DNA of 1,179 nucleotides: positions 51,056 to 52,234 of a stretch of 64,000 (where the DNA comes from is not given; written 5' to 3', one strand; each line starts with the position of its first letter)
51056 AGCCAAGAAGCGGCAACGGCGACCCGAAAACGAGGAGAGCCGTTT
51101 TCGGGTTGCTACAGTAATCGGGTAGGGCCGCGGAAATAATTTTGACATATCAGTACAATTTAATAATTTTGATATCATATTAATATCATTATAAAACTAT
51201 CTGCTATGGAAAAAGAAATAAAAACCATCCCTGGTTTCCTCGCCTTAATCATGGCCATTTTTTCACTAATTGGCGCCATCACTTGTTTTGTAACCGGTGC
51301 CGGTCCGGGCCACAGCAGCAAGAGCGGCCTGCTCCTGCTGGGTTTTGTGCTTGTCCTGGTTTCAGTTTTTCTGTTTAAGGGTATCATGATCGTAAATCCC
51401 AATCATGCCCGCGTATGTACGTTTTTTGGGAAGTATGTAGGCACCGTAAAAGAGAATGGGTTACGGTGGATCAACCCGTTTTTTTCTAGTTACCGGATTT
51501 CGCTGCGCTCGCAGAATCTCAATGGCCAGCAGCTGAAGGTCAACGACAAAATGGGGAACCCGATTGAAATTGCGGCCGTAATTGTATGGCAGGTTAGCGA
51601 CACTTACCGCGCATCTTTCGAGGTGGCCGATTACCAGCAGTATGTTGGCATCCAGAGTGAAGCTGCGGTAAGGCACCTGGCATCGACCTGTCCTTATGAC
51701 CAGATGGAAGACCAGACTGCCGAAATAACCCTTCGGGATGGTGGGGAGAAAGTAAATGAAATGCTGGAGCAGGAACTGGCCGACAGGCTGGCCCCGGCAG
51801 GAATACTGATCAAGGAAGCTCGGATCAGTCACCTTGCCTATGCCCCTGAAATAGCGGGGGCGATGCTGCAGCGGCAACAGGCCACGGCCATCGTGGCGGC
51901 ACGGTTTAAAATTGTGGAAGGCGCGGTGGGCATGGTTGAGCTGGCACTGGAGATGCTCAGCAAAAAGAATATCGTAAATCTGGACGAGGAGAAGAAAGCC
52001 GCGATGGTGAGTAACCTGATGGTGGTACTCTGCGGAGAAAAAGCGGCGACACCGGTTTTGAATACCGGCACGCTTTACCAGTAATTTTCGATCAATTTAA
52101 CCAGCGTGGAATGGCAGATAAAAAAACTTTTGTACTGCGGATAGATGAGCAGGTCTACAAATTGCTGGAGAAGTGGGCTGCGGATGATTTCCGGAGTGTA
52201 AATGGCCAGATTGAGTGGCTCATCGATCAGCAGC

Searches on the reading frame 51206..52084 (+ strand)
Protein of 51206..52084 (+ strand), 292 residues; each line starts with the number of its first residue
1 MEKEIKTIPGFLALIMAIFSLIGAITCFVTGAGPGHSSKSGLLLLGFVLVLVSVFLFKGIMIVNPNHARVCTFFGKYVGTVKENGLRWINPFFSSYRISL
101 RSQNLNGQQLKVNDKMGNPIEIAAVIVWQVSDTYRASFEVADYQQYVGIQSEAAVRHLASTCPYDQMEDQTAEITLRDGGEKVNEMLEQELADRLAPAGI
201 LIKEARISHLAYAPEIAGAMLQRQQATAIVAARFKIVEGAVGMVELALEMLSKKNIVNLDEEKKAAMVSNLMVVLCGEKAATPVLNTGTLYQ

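Call 11: find_encoding_contigs(protein=window:51206-52084:+, flank=6000, max_places=10)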
Protein window:51206-52084:+ (292 aa): 1 contig read that carries it; 1 place shown.
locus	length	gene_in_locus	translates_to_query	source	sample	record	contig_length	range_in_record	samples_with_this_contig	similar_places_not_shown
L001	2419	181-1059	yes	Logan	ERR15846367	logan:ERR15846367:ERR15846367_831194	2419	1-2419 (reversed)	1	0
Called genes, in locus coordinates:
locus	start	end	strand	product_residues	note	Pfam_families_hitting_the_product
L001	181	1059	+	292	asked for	PF01145:Band_7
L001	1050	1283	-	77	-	-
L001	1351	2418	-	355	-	?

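Call 14: find_homologous_proteins(query=window:51206-52084:+, max_evalue=1e-40)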
Query window:51206-52084:+ (292 aa): 8000 proteins with E <= 1e-40 among 8000 candidates; the best 120 are listed.
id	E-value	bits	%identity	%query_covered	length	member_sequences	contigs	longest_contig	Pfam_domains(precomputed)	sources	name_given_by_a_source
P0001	3.3e-181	619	98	100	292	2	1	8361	PF01145.32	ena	-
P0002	1.2e-164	564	87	100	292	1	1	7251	PF01145.32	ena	-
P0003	5.6e-164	562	87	100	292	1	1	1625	PF01145.32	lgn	-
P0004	6.4e-164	562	87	100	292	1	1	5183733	PF01145.32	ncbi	-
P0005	1.2e-163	561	86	100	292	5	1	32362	PF01145.32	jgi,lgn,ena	-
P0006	4.3e-163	559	86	100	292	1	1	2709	PF01145.32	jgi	jgi:regulator of protease activity HflC (stomatin/prohibitin superfamily)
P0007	1.0e-162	558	86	100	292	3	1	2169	PF01145.32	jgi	-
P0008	1.1e-162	558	87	100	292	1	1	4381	PF01145.32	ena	-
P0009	1.2e-162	558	86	100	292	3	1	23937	PF01145.32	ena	-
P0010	2.3e-162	557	87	100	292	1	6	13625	PF01145.32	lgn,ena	-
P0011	2.6e-162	557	85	100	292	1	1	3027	PF01145.32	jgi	jgi:regulator of protease activity HflC (stomatin/prohibitin superfamily)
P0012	1.2e-161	554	85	100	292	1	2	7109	PF01145.32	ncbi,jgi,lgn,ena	jgi:hypothetical protein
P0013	2.6e-161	553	84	100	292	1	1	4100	PF01145.32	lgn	-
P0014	6.3e-161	552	85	100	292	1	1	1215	PF01145.32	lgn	-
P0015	6.9e-161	552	85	100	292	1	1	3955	PF01145.32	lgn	-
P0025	1.2e-159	548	84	100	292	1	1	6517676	PF01145.32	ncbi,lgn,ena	-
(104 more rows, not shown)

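Call 15: find_encoding_contigs(protein=P0001, flank=8000, max_places=4)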
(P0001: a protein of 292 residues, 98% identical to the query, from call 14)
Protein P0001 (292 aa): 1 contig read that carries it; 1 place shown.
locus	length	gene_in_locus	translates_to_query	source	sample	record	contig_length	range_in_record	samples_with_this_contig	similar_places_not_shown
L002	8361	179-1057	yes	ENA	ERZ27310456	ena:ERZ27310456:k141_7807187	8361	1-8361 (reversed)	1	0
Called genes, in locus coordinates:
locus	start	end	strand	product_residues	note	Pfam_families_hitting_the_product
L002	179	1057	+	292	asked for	PF01145:Band_7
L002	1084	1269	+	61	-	-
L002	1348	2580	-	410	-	PF00180:Iso_dh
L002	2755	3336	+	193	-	PF00027:cNMP_binding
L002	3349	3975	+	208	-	PF00027:cNMP_binding (weak)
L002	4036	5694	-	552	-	PF00343:Phosphorylase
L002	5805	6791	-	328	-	-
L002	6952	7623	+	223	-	PF01325:Fe_dep_repress, PF02742:Fe_dep_repr_C, PF04023:FeoA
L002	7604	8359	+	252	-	?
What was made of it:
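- Contigs of close relatives break inside the array (calls 11, 15).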

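Call 16: find_encoding_contigs(protein=P0004, flank=8000, max_places=4)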
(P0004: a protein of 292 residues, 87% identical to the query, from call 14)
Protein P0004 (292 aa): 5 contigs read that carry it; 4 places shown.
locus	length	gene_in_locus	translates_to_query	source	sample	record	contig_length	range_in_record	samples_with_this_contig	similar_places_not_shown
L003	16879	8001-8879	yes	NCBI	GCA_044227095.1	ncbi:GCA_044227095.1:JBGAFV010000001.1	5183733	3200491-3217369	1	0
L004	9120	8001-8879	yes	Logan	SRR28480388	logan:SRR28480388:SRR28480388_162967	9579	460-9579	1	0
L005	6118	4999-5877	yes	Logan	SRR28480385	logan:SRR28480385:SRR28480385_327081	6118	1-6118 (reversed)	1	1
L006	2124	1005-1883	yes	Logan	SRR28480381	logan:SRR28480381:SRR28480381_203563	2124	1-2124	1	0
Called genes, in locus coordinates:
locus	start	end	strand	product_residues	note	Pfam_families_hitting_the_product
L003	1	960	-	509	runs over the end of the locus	PF00171:Aldedh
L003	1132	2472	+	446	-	PF07690:MFS_1, PF13347:MFS_2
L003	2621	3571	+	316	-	PF00294:PfkB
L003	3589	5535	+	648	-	PF00128:Alpha-amylase, PF14701:hDGE_amylase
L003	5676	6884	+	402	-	PF10509:GalKase_gal_bdg, PF00288:GHMP_kinases_N, PF08544:GHMP_kinases_C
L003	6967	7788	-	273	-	PF00756:Esterase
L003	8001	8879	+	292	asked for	PF01145:Band_7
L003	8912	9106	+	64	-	-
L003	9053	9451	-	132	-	-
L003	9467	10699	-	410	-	PF00180:Iso_dh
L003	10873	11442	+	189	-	PF00027:cNMP_binding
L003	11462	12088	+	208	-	-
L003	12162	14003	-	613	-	PF13600:DUF4140, PF13598:DUF4139, PF07715:Plug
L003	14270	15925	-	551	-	PF00343:Phosphorylase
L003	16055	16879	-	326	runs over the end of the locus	-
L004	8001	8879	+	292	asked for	PF01145:Band_7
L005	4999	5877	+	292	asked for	PF01145:Band_7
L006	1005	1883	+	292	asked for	PF01145:Band_7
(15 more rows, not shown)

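Call 17: find_encoding_contigs(protein=P0025, flank=8000, max_places=4)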
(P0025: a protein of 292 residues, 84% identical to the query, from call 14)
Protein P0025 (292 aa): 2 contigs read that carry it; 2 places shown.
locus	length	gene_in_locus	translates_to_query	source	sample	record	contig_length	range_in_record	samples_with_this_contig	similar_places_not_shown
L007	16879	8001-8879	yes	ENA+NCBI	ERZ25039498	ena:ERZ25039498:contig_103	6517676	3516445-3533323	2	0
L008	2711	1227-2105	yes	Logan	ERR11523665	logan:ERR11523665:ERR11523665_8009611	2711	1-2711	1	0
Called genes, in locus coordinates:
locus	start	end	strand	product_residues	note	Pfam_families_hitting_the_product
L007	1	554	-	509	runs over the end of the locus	PF00171:Aldedh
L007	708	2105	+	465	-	PF07690:MFS_1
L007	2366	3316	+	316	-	PF00294:PfkB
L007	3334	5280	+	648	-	PF00128:Alpha-amylase, PF14701:hDGE_amylase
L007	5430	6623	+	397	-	PF10509:GalKase_gal_bdg, PF00288:GHMP_kinases_N, PF08544:GHMP_kinases_C (weak)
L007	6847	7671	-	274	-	PF00756:Esterase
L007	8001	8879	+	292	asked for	PF01145:Band_7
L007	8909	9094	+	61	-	-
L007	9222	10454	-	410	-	PF00180:Iso_dh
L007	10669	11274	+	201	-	PF00027:cNMP_binding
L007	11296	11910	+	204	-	-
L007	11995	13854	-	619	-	PF13600:DUF4140, PF13598:DUF4139, PF07715:Plug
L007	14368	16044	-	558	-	PF08323:Glyco_transf_5 (weak), PF00343:Phosphorylase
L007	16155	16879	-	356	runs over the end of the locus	-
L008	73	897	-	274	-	PF00756:Esterase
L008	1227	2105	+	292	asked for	PF01145:Band_7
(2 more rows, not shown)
